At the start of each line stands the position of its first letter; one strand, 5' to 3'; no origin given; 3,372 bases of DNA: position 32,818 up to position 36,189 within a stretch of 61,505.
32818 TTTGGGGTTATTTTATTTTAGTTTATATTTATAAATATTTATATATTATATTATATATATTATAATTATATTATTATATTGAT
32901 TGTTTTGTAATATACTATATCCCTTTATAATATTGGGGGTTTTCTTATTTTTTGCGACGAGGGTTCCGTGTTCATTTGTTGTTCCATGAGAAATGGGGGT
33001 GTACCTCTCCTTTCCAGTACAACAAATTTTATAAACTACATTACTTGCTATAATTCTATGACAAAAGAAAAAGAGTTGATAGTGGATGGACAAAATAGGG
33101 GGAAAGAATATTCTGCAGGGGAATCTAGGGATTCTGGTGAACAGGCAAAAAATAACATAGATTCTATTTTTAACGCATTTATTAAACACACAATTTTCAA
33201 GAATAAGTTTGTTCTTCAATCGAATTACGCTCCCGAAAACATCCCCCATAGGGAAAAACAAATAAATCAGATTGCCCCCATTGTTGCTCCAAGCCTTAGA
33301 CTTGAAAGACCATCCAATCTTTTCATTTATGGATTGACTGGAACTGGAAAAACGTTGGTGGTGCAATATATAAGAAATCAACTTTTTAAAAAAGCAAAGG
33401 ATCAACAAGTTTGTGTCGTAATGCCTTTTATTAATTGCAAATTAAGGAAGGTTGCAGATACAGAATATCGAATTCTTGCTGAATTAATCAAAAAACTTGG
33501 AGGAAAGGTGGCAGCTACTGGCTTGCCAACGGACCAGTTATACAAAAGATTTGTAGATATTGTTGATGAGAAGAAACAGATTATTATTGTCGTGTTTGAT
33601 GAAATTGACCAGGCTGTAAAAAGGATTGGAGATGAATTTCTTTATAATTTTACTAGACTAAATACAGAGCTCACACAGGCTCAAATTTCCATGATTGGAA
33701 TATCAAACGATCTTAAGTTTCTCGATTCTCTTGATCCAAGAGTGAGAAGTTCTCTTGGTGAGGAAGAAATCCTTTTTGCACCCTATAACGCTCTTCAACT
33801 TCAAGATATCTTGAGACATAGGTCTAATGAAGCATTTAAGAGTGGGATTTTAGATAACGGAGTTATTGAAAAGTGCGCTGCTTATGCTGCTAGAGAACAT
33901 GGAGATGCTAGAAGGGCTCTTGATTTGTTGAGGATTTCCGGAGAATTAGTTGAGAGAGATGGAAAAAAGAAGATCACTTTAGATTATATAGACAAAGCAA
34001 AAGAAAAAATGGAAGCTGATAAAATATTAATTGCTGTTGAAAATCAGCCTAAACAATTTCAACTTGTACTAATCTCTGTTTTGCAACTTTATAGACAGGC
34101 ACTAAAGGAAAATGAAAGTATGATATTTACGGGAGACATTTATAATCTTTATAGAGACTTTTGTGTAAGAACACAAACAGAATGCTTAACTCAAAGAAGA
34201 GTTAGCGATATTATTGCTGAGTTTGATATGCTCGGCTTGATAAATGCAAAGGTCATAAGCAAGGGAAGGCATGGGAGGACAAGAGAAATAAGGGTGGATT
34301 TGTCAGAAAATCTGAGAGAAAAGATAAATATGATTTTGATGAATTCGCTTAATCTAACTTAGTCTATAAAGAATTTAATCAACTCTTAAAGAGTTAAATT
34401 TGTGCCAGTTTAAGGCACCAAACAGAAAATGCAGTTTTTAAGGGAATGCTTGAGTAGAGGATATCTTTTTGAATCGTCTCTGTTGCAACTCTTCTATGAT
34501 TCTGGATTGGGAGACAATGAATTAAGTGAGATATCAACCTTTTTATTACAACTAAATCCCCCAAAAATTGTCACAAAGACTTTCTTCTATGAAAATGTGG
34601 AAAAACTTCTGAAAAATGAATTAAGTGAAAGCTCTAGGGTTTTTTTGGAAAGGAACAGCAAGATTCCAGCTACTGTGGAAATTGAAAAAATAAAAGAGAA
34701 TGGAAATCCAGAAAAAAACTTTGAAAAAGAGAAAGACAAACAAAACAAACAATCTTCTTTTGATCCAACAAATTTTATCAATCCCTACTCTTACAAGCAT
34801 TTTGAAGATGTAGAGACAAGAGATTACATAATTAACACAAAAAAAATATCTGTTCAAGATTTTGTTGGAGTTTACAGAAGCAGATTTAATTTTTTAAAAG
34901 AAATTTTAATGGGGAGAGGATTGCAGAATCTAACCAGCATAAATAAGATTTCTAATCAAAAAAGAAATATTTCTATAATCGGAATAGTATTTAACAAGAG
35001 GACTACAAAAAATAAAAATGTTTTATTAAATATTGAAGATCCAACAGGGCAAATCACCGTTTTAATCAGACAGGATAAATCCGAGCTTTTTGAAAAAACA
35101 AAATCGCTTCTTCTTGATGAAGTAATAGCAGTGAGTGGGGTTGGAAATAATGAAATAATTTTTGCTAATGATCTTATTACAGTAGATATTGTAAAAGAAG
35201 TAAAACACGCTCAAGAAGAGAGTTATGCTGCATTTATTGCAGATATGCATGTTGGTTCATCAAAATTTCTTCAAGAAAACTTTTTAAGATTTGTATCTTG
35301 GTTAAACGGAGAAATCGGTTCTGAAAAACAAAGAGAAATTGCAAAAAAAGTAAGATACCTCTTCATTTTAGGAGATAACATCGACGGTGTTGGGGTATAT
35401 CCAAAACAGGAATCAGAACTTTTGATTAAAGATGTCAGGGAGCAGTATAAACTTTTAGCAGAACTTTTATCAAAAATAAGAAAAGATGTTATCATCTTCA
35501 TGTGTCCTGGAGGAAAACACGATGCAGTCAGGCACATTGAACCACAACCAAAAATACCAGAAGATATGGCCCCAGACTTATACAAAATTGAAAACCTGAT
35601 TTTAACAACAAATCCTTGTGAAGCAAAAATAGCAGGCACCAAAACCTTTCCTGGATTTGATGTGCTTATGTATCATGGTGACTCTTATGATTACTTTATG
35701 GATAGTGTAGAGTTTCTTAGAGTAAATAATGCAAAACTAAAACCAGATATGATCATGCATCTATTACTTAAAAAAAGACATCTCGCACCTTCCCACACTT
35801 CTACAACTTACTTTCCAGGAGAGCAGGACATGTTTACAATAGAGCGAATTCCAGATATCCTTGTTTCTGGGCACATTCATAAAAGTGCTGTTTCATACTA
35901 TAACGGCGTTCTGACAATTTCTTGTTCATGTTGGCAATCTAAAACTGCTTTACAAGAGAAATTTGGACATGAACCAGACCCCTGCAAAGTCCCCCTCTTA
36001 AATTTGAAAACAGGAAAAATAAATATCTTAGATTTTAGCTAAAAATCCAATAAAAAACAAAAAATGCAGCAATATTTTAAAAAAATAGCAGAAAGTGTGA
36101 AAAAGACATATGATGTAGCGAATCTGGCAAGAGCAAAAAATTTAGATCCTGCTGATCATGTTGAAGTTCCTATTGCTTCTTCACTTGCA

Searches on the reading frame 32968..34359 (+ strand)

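Call 80: search_protein_families(library=ncbifam, max_evalue=1e-10, proteins=[window:32968-34359:+])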
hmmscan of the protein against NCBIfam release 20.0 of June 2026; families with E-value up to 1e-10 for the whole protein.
window:32968-34359:+ (464 aa): 5 families
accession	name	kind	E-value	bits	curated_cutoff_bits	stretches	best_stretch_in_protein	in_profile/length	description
NF001625.0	PRK00411.1-3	equivalog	1.3e-144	482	501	1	61-457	4-393/415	ORC1-type DNA replication protein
TIGR02928.1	TIGR02928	subfamily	3.7e-118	394.6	181.3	1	76-442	1-365/366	orc1/cdc6 family replication initiation protein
NF001624.0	PRK00411.1-2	subfamily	1.2e-59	202.1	354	1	74-446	11-364/374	ORC1-type DNA replication protein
NF001623.0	PRK00411.1-1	equivalog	1e-54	185.9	311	1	67-458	8-404/411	ORC1-type DNA replication protein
NF001626.0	PRK00411.1-5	equivalog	1.7e-41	142.3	417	1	74-445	14-365/374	ORC1-type DNA replication protein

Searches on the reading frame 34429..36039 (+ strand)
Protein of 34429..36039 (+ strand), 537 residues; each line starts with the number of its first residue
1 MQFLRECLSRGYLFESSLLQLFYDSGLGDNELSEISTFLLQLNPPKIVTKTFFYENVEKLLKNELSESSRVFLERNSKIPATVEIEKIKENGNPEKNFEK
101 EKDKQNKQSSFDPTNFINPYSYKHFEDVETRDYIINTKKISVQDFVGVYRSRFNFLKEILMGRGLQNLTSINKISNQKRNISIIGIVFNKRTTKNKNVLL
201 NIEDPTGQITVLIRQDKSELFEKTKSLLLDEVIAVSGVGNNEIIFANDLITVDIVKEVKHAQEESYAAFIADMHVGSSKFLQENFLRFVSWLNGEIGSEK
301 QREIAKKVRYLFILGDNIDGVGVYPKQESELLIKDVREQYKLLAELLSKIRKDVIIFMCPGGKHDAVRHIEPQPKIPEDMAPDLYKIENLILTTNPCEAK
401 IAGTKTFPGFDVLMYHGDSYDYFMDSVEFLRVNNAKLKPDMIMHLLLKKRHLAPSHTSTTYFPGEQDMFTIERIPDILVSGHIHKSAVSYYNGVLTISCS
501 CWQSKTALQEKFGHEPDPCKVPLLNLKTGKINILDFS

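Call 80: search_protein_families(library=ncbifam, max_evalue=1e-10, proteins=[window:34429-36039:+])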
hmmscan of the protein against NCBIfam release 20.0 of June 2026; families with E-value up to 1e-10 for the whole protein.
window:34429-36039:+ (537 aa): 5 families
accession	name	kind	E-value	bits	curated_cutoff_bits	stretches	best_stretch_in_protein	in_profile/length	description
NF003118.0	PRK04036.1-3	equivalog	3.5e-120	402.2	445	1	80-536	47-479/481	DNA-directed DNA polymerase II small subunit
NF003120.0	PRK04036.1-5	equivalog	3e-116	389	671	1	86-536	115-546/547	DNA-directed DNA polymerase II small subunit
NF003119.0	PRK04036.1-4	equivalog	1.9e-86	290.8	823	1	91-530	141-575/590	DNA-directed DNA polymerase II small subunit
NF003117.0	PRK04036.1-2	equivalog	2.9e-82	277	993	1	139-536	251-644/650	DNA-directed DNA polymerase II small subunit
NF003116.0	PRK04036.1-1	equivalog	2e-79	267.7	425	1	136-537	143-530/530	DNA-directed DNA polymerase II small subunit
